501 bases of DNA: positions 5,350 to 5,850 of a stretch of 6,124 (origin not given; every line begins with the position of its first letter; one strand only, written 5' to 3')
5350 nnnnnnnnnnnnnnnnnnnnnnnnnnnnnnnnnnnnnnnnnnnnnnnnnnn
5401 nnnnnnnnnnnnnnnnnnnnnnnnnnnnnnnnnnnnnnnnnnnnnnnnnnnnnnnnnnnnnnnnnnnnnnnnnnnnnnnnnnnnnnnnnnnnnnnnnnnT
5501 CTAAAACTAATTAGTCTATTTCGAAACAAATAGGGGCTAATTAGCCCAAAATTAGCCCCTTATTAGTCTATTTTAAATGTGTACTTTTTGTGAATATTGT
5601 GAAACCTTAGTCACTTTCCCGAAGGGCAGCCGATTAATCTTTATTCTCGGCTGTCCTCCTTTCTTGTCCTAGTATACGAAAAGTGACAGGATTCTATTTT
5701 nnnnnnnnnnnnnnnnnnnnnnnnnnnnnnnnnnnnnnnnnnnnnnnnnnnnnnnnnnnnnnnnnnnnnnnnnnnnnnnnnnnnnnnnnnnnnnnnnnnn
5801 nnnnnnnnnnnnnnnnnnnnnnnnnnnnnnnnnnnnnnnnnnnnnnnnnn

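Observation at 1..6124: Complete circular gokushovirus-like microvirus genome (6025 nt) with atypical size and gene order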

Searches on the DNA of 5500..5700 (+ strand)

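Call 42: search_dna_similar(query=window:5590-5700:+, collection=phages, mode=distant, max_rows=60, max_evalue=0.01, rows=spread)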
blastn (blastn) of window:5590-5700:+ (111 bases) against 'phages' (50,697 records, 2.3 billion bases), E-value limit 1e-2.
Records with a match: 23; places in all: 23; records where one place covers at least 80% of the query: 17.
Best place of each record, by identity: >=99% 1; 95-99% 5; 90-95% 7; 80-90% 9; 60-80% 1.
By first word of the organism name: Dulem 18; Microviridae 2; Microvirus 1; Tortoise 1; Dipodfec 1.
By host as written in the record: Varecia variegata 11; Lemur catta 3; Eulemur coronatus 2; Eulemur fulvus collaris 2; - 2; porcine 1; Gopherus morafkai 1; Dipodomys merriami 1.
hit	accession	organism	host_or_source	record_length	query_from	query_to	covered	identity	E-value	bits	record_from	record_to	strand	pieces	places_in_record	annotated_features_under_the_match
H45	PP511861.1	Dulem virus 217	Varecia variegata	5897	10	111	92%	100.0%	3e-45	185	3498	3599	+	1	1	none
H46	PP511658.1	Dulem virus 217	Varecia variegata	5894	10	111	92%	96.1%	3e-39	165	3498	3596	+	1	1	none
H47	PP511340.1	Dulem virus 216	Eulemur coronatus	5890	10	111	92%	94.1%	2e-36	156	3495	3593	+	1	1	none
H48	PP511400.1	Dulem virus 216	Eulemur fulvus collaris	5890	10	111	92%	94.1%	2e-36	156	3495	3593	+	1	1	none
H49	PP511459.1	Dulem virus 216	Varecia variegata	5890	10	111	92%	94.1%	2e-36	156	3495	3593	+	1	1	none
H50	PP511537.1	Dulem virus 216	Varecia variegata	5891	10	111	92%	94.1%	2e-36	156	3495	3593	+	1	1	none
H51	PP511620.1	Dulem virus 216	Varecia variegata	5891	10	111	92%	94.1%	2e-36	156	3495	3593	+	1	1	none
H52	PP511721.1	Dulem virus 216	Lemur catta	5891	10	111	92%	94.1%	2e-36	156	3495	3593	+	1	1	none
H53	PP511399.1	Dulem virus 220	Eulemur fulvus collaris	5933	10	104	86%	98.9%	9e-40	168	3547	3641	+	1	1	none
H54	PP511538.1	Dulem virus 220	Varecia variegata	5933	10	104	86%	98.9%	9e-40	168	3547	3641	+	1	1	none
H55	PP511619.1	Dulem virus 220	Varecia variegata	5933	10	104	86%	98.9%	9e-40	168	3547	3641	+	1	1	none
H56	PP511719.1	Dulem virus 220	Lemur catta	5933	10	104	86%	98.9%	9e-40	168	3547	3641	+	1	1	none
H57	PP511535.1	Dulem virus 223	Varecia variegata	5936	6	107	92%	90.2%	4e-31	138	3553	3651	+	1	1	none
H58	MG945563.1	Microviridae sp.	dog feces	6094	9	101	84%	86.0%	7e-22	108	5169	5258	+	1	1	none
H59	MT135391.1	Microvirus sp.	porcine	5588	9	103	86%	84.2%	9e-21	104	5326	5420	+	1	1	none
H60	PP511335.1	Dulem virus 231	Eulemur coronatus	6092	10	103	85%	83.0%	2e-17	94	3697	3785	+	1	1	hypothetical protein (x2)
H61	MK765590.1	Tortoise microvirus 40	Gopherus morafkai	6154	10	104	86%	82.1%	4e-18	95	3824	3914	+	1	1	none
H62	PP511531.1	Dulem virus 232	Varecia variegata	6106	20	104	77%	83.5%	2e-16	91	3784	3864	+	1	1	none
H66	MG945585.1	Microviridae sp.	dog feces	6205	20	99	72%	75.6%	5e-5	53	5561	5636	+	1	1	none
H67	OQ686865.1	Dipodfec virus UOA04_Rod_446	Dipodomys merriami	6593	65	110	41%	82.6%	6e-4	48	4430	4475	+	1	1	none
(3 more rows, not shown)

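Call 43: get_annotated_region(hit=H58, flank=7000)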
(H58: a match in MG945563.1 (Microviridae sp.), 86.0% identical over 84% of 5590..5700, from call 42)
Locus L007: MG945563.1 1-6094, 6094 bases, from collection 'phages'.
description: UNVERIFIED: Microviridae sp. isolate 3342-1602, complete genome.
organism: Microviridae sp. (NCBI taxid 2202644)
taxonomy: Viruses; Monodnaviria; Sangervirae; Phixviricota; Malgrandaviricetes; Petitvirales; Microviridae
host: -; source: dog feces; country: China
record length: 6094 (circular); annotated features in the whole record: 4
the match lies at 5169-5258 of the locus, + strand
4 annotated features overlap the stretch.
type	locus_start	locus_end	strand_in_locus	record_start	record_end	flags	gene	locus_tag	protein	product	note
misc_feature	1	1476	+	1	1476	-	-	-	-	-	similar to VP4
misc_feature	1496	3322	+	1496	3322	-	-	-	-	-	similar to VP1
misc_feature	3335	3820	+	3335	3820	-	-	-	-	-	similar to hypothetical protein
misc_feature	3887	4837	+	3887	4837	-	-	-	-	-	similar to hypothetical protein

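Call 44: get_annotated_region(hit=H59, flank=7000)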
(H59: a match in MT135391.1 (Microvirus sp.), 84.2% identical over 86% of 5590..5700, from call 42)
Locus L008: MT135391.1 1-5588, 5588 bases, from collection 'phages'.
description: UNVERIFIED: Microvirus sp. isolate VIRES_NM01_2265262, complete genome.
organism: Microvirus sp. (NCBI taxid 2202559)
taxonomy: Viruses; Monodnaviria; Sangervirae; Phixviricota; Malgrandaviricetes; Petitvirales; Microviridae
host: porcine; source: -; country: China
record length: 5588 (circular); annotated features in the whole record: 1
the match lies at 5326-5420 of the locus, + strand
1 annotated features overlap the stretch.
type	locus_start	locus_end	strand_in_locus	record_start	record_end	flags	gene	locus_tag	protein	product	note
CDS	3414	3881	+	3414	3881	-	-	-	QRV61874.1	internal scaffolding protein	-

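Call 45: get_annotated_region(hit=H60, flank=7000)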
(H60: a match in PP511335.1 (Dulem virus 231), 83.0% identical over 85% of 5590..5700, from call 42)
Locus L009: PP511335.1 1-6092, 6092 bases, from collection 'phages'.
description: Dulem virus 231 isolate Duke_18_36, complete genome.
organism: Dulem virus 231 (NCBI taxid 3145708)
taxonomy: Viruses; Monodnaviria; Sangervirae; Phixviricota; Malgrandaviricetes; Petitvirales; Microviridae; Microvirus
host: Eulemur coronatus; source: feces; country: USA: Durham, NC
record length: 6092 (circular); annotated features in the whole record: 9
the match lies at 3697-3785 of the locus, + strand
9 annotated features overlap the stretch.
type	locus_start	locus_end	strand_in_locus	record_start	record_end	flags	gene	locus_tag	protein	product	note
CDS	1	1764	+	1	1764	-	-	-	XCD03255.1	major capsid protein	-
CDS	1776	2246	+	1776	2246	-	-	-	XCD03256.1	internal scaffolding protein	-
CDS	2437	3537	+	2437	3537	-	-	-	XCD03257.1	DNA pilot protein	-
CDS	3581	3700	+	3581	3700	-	-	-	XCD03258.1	hypothetical protein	-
CDS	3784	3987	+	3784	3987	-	-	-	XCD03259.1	hypothetical protein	-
CDS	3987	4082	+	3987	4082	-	-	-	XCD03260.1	hypothetical protein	-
CDS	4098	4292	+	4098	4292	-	-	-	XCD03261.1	hypothetical protein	-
CDS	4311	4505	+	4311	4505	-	-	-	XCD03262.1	hypothetical protein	-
CDS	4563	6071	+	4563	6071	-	-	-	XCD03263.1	replication initiator protein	-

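Call 46: get_annotated_region(hit=H61, flank=7000)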
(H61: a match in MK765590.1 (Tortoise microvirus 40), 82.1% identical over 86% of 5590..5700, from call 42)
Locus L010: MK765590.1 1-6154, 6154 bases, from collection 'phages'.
description: Tortoise microvirus 40 isolate 40_SP_83, complete genome.
organism: Tortoise microvirus 40 (NCBI taxid 2583144)
taxonomy: Viruses; Monodnaviria; Sangervirae; Phixviricota; Malgrandaviricetes; Petitvirales; Microviridae
host: Gopherus morafkai; source: feces; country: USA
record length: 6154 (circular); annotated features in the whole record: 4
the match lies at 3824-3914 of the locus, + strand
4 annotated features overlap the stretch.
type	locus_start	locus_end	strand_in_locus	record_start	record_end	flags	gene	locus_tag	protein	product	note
CDS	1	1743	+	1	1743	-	-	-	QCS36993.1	major capsid protein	similar to PHA00363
CDS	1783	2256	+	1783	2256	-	-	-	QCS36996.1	internal scaffolding protein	similar to PHA00099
CDS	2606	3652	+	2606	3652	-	-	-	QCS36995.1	DNA pilot protein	similar to PHA00327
CDS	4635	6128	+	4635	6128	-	-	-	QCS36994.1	replication initiation protein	similar to PHA00330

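Call 47: get_annotated_region(hit=H62, flank=7000)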
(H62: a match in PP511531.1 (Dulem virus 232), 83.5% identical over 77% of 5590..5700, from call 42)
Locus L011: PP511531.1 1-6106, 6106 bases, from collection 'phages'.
description: Dulem virus 232 isolate Duke_24FS_47, complete genome.
organism: Dulem virus 232 (NCBI taxid 3145709)
taxonomy: Viruses; Monodnaviria; Sangervirae; Phixviricota; Malgrandaviricetes; Petitvirales; Microviridae; Microvirus
host: Varecia variegata; source: feces; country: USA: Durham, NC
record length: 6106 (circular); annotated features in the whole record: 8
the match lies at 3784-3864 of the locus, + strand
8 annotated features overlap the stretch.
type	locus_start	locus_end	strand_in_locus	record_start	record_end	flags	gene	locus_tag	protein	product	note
CDS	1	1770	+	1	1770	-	-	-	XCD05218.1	major capsid protein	-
CDS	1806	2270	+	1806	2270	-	-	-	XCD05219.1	internal scaffolding protein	-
CDS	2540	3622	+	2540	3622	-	-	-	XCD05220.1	DNA pilot protein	-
CDS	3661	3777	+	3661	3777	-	-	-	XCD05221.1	hypothetical protein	-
CDS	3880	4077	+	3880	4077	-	-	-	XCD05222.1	hypothetical protein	-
CDS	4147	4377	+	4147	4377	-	-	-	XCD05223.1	hypothetical protein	-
CDS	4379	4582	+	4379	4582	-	-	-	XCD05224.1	hypothetical protein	-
CDS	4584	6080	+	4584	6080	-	-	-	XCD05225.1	replication initiator protein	-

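Call 48: get_annotated_region(hit=H66, flank=7000)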
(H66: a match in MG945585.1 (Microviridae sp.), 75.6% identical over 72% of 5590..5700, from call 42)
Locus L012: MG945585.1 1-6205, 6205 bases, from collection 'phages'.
description: UNVERIFIED: Microviridae sp. isolate 4042-1602, complete genome.
organism: Microviridae sp. (NCBI taxid 2202644)
taxonomy: Viruses; Monodnaviria; Sangervirae; Phixviricota; Malgrandaviricetes; Petitvirales; Microviridae
host: -; source: dog feces; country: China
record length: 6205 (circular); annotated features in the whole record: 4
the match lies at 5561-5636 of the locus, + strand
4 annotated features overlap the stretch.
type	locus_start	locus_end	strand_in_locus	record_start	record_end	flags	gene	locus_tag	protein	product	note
misc_feature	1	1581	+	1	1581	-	-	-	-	-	similar to VP4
misc_feature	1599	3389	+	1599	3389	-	-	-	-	-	similar to VP1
misc_feature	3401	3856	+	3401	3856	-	-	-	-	-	similar to hypothetical protein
misc_feature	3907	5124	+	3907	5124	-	-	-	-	-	similar to VP2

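Call 49: get_annotated_region(hit=H57, flank=7000)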
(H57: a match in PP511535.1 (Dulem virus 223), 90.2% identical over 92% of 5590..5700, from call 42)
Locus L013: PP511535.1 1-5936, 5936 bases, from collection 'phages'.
description: Dulem virus 223 isolate Duke_24FS_52, complete genome.
organism: Dulem virus 223 (NCBI taxid 3145700)
taxonomy: Viruses; Monodnaviria; Sangervirae; Phixviricota; Malgrandaviricetes; Petitvirales; Microviridae; Microvirus
host: Varecia variegata; source: feces; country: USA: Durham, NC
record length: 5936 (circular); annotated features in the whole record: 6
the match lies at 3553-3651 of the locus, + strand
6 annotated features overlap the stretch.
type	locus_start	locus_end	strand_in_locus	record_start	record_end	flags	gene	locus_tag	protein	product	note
CDS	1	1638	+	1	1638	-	-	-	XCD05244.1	major capsid protein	-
CDS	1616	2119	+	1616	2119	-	-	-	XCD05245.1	internal scaffolding protein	-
CDS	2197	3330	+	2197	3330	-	-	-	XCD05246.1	DNA pilot protein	-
CDS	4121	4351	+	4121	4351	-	-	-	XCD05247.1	hypothetical protein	-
CDS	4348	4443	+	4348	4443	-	-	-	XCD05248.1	hypothetical protein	-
CDS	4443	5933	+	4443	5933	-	-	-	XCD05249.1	replication initiator protein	-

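Call 50: get_annotated_region(hit=H67, flank=7000)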
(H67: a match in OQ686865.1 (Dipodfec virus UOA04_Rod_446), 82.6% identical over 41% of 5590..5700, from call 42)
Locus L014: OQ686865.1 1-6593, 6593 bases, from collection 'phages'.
description: Dipodfec virus UOA04_Rod_446, complete genome.
organism: Dipodfec virus UOA04_Rod_446 (NCBI taxid 3038695)
taxonomy: Viruses; Monodnaviria; Sangervirae; Phixviricota; Malgrandaviricetes; Petitvirales; Microviridae
host: Dipodomys merriami; source: feces; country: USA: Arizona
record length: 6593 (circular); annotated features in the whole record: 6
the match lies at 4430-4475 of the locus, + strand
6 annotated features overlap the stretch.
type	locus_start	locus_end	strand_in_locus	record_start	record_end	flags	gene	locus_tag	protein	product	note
CDS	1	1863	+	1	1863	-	-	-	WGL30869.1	major capsid protein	-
CDS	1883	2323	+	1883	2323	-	-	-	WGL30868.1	internal scaffolding protein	-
CDS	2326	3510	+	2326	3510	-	-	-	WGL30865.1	DNA pilot protein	-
CDS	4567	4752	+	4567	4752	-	-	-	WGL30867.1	hypothetical protein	-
CDS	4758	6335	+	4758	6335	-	-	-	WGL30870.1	replication initiator protein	-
CDS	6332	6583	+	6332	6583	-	-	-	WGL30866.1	hypothetical protein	-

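Call 66: build_rna_model(alignment_id=A2, structure=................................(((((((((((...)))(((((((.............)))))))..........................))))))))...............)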
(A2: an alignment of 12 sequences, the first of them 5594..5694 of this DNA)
Model R1 built from alignment A2 (12 sequences, 125 columns); structure: as given.
model positions 104; base pairs 18; branch points 1; effective number of sequences 1.97; information 0.59 bits per position. Calibrated on 0.2 Mb of random sequence (short: E-values are rough).
structure used (alignment columns):
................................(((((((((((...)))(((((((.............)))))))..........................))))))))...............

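Call 69: search_with_rna_model(model_id=R1, sources=[window, L003, L004, L005, L006, L014, L015, L016, L017], max_evalue=1, filters=off, show_alignments=6)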
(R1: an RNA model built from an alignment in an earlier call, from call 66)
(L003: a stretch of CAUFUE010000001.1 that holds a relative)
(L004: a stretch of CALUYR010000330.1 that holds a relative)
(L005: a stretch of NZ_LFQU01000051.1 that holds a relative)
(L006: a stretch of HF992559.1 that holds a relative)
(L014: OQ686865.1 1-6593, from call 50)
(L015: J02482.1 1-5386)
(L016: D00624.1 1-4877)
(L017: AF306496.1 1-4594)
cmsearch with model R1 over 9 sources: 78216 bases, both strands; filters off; matches with E-value up to 1: 7.
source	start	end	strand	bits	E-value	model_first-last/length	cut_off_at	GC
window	5592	5698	+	118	8.1e-23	1-104/104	no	0.41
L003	11687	11789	+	114.7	4.1e-22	1-104/104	no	0.36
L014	4375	4474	+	74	2.2e-13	1-104/104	no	0.39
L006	11917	12026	+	44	6e-07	1-104/104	no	0.4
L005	5967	6076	+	40.5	3.3e-06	1-104/104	no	0.43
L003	14219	14289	-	16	0.59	1-104/104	no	0.27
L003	11693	11793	-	16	0.59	1-104/104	no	0.36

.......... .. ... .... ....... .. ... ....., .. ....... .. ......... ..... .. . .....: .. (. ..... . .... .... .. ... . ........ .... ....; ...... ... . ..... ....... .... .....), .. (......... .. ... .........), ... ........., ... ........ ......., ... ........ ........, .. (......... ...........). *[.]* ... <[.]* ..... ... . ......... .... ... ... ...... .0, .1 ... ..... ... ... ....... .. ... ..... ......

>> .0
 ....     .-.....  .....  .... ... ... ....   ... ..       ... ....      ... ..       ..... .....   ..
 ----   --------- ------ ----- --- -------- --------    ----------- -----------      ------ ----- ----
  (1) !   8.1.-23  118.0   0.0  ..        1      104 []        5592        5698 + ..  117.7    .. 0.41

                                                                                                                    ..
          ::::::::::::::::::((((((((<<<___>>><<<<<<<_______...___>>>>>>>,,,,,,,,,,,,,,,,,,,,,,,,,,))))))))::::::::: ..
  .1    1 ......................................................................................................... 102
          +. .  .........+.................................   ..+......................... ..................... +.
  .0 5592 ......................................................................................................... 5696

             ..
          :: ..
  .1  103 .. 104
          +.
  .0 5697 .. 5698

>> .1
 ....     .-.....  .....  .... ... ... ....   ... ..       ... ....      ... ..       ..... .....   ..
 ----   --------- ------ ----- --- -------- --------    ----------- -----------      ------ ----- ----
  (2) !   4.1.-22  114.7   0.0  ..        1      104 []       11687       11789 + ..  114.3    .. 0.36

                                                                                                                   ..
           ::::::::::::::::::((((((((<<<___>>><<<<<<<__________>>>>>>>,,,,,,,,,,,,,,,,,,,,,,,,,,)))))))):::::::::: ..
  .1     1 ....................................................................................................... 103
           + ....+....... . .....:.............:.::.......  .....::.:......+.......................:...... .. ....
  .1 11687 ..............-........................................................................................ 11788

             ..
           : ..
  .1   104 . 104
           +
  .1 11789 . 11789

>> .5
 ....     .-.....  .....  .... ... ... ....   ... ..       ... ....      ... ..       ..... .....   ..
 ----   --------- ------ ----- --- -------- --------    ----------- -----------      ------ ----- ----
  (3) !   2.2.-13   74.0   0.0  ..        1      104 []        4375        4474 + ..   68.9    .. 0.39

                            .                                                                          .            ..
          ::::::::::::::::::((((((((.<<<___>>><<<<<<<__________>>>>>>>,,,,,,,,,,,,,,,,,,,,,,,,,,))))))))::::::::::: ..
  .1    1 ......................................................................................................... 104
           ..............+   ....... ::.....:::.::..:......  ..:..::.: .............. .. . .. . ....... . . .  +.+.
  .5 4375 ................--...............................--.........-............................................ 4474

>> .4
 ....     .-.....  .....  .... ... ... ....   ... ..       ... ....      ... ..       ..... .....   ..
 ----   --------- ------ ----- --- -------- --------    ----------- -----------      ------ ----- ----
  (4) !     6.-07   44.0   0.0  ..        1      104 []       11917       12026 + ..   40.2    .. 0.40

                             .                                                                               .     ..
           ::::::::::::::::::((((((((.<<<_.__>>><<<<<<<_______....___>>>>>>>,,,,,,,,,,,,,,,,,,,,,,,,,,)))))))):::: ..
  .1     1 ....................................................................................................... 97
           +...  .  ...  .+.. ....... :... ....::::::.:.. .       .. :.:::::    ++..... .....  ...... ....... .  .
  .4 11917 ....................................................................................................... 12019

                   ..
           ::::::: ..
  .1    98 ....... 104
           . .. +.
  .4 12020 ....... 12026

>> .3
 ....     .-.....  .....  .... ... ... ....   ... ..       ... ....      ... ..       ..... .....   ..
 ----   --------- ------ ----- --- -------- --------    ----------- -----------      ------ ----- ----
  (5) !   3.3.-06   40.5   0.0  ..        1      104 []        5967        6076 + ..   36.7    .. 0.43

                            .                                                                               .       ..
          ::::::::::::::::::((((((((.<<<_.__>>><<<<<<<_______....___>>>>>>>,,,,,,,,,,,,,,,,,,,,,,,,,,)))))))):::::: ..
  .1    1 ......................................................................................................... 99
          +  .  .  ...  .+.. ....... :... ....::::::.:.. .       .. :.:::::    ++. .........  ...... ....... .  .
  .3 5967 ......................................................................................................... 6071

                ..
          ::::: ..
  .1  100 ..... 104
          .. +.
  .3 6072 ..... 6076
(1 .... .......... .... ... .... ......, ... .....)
